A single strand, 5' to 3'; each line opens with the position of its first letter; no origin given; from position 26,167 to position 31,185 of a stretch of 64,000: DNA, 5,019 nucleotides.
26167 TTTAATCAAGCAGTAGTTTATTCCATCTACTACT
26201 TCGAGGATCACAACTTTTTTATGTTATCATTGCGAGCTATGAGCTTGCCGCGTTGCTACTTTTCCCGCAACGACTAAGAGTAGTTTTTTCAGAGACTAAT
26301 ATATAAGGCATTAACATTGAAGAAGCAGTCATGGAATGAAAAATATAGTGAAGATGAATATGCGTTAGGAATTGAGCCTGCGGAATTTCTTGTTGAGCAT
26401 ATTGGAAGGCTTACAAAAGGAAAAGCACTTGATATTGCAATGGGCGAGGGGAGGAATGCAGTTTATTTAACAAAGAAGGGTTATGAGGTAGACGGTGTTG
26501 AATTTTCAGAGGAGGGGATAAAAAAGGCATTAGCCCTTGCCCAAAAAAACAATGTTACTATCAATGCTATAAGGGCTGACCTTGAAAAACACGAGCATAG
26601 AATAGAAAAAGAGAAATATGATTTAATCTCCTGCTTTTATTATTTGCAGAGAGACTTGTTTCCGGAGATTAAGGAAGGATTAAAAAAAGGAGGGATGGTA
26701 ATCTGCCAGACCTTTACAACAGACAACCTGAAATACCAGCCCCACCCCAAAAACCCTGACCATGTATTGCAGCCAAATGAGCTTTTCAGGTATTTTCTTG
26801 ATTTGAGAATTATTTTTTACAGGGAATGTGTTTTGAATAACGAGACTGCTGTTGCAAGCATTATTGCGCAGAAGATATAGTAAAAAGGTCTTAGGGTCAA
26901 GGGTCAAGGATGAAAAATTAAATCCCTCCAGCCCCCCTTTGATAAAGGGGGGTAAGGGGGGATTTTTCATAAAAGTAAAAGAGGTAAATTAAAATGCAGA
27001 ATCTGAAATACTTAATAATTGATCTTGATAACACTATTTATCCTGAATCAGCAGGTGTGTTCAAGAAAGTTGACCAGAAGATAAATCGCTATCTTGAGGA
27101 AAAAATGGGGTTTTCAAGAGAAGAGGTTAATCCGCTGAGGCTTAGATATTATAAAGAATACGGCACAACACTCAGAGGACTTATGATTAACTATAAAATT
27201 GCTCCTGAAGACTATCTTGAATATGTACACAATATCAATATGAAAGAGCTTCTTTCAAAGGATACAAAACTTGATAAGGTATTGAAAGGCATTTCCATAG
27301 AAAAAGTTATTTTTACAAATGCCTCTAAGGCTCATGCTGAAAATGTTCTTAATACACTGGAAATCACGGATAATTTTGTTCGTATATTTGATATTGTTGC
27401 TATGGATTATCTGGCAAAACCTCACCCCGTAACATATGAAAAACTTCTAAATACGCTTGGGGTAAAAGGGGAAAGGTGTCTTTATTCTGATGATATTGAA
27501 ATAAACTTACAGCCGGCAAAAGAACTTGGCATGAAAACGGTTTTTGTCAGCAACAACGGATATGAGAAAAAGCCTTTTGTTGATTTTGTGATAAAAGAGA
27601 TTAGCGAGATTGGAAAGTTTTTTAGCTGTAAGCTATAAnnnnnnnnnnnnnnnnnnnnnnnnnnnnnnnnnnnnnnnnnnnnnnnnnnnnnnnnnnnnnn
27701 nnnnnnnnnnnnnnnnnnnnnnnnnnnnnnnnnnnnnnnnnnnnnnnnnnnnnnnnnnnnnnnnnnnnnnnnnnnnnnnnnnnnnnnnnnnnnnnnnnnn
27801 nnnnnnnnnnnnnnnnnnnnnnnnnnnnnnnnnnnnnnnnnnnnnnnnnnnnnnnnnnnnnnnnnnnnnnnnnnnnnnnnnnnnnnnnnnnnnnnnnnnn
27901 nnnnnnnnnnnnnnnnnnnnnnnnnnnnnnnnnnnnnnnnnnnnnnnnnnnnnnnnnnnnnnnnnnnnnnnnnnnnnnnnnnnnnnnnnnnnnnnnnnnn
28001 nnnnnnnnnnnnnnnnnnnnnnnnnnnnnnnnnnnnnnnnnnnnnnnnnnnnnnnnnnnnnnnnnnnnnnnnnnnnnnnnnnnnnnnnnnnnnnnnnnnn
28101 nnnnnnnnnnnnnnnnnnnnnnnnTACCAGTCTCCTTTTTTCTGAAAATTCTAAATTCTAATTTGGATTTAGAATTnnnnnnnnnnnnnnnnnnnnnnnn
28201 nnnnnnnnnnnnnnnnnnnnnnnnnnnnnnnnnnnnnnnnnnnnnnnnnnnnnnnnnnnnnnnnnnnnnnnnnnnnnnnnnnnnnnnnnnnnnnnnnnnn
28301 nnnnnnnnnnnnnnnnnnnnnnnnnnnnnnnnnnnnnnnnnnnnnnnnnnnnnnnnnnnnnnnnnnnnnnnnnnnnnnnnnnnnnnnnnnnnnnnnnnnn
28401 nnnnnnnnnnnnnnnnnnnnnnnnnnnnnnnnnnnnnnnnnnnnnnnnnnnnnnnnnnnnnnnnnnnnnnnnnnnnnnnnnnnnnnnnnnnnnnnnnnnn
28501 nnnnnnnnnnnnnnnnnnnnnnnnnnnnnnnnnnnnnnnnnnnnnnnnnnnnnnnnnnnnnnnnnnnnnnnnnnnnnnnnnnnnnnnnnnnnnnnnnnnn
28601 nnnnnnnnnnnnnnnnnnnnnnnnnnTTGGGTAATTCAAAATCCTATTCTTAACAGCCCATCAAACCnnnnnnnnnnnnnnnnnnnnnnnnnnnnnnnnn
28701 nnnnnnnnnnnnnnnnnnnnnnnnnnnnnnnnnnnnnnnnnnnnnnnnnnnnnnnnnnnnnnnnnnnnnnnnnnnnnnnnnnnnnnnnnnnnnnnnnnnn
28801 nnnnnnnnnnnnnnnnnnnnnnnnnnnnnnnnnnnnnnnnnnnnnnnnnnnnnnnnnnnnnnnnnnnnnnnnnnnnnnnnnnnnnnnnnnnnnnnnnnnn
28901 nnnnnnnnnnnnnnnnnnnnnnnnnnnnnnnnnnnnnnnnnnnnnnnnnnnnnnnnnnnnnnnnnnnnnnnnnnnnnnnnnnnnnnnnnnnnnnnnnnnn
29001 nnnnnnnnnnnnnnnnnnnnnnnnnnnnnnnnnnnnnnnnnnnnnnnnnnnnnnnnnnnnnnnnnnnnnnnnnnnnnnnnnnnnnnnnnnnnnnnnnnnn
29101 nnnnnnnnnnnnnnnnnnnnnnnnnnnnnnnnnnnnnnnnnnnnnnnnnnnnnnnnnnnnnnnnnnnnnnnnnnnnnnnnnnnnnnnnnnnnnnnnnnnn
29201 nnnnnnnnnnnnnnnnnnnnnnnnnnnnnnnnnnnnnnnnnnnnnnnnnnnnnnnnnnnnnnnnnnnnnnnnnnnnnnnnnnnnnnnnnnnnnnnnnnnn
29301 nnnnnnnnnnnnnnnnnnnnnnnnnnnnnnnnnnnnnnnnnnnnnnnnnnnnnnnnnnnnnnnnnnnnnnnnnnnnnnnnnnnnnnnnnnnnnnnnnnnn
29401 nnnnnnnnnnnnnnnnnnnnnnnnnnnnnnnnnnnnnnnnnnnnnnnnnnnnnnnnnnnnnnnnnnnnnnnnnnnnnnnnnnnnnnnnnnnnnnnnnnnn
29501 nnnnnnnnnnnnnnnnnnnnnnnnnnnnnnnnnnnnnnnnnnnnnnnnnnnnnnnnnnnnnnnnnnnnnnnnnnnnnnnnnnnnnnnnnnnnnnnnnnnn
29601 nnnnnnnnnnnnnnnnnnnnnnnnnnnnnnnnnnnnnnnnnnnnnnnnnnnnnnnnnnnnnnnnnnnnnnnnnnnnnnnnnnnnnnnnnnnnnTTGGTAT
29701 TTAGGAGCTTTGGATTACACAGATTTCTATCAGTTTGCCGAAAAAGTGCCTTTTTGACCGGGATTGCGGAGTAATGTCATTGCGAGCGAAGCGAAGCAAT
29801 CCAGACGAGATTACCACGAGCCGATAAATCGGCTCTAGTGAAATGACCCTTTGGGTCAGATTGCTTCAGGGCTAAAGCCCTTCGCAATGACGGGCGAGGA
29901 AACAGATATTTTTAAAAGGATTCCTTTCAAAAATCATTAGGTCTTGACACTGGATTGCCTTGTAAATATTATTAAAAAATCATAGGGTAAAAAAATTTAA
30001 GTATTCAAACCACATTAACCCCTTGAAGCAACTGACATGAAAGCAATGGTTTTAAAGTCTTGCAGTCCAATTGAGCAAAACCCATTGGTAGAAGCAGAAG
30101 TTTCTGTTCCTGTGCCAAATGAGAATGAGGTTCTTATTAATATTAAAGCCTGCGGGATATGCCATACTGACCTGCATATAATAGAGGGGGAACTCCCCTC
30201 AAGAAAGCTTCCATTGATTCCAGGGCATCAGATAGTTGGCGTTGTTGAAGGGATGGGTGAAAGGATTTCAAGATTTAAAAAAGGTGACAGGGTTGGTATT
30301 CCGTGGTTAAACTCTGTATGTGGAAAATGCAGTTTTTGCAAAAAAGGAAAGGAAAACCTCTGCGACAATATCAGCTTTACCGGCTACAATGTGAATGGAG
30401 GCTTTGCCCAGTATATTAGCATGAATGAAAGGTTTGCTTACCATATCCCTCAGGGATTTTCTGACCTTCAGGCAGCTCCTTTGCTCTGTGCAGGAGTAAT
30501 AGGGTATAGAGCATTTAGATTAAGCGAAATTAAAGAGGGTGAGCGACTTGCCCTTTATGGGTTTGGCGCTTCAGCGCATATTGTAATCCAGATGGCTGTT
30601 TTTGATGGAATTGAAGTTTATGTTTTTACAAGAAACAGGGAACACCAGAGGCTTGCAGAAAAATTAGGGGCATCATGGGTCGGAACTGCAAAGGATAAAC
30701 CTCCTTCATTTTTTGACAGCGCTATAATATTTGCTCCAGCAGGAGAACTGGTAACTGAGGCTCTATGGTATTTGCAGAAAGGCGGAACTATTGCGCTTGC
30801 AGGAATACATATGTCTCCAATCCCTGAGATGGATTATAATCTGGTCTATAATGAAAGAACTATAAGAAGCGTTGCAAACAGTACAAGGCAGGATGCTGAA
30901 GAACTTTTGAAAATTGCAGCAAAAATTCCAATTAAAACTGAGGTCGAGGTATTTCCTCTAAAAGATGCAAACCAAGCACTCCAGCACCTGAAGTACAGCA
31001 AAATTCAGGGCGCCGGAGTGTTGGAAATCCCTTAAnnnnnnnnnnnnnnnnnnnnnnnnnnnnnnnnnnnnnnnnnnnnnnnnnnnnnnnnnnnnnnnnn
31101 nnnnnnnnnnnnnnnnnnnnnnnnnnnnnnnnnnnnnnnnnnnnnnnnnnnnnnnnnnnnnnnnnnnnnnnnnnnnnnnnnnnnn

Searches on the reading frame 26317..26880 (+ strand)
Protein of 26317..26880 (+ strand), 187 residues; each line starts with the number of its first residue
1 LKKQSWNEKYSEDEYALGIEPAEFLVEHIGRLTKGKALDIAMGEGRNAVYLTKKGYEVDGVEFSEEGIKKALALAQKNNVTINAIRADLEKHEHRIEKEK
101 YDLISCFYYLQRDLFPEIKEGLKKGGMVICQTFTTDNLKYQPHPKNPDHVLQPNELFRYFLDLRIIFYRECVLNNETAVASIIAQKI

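Call 47: search_protein_families(library=pfam, proteins=[window:26317-26880:+], max_evalue=0.00001)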
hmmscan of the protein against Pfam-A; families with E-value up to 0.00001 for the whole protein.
window:26317-26880:+ (187 aa): 6 families
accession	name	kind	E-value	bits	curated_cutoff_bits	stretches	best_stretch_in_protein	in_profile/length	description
PF03848.20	TehB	-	1.7e-13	50.9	20.4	1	8-172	6-172/193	Tellurite resistance protein TehB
PF13649.12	Methyltransf_25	-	6.3e-12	46.5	27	1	38-126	2-97/97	Methyltransferase domain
PF08241.18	Methyltransf_11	-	1.2e-09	39.1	21.2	1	38-130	1-95/95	Methyltransferase domain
PF13489.12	Methyltransf_23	-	7e-09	36.1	27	1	32-137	21-123/164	Methyltransferase domain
PF13847.12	Methyltransf_31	-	1.3e-08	35.1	27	1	36-137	6-117/145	Methyltransferase domain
PF08242.18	Methyltransf_12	-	2.6e-06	28.5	30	1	38-125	1-95/98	Methyltransferase domain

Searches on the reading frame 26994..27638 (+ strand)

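Call 47: search_protein_families(library=pfam, proteins=[window:26994-27638:+], max_evalue=0.00001)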
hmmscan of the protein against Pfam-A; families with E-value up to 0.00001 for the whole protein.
window:26994-27638:+ (214 aa): 2 families
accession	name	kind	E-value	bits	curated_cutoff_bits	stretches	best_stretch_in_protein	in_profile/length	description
PF00702.32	Hydrolase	-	4.4e-12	47.2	26.4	1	5-179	2-191/191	haloacid dehalogenase-like hydrolase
PF13419.12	HAD_2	-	2.6e-11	44.4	23.8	1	8-185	2-178/178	Haloacid dehalogenase-like hydrolase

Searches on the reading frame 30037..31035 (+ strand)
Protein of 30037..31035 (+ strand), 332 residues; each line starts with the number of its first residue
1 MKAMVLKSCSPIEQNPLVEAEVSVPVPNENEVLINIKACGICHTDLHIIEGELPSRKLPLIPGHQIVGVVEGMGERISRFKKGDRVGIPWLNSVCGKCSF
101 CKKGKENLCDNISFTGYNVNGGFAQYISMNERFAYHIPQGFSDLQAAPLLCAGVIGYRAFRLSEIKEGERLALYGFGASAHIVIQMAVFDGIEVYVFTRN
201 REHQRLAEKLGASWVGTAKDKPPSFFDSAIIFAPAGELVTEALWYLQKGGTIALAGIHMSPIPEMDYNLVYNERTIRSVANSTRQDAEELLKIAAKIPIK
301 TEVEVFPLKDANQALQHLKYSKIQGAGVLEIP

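Call 3: search_protein_families(library=pfam, proteins=[window:30037-31035:+], max_evalue=0.01)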
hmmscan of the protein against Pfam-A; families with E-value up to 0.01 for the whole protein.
window:30037-31035:+ (332 aa): 2 families
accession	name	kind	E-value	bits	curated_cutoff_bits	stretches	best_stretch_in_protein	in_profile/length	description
PF08240.17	ADH_N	-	5.1e-33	113.9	23.5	1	29-138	2-103/104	Alcohol dehydrogenase GroES-like domain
PF00107.32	ADH_zinc_N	-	8.9e-11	42.3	31.8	1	181-295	4-128/129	Zinc-binding dehydrogenase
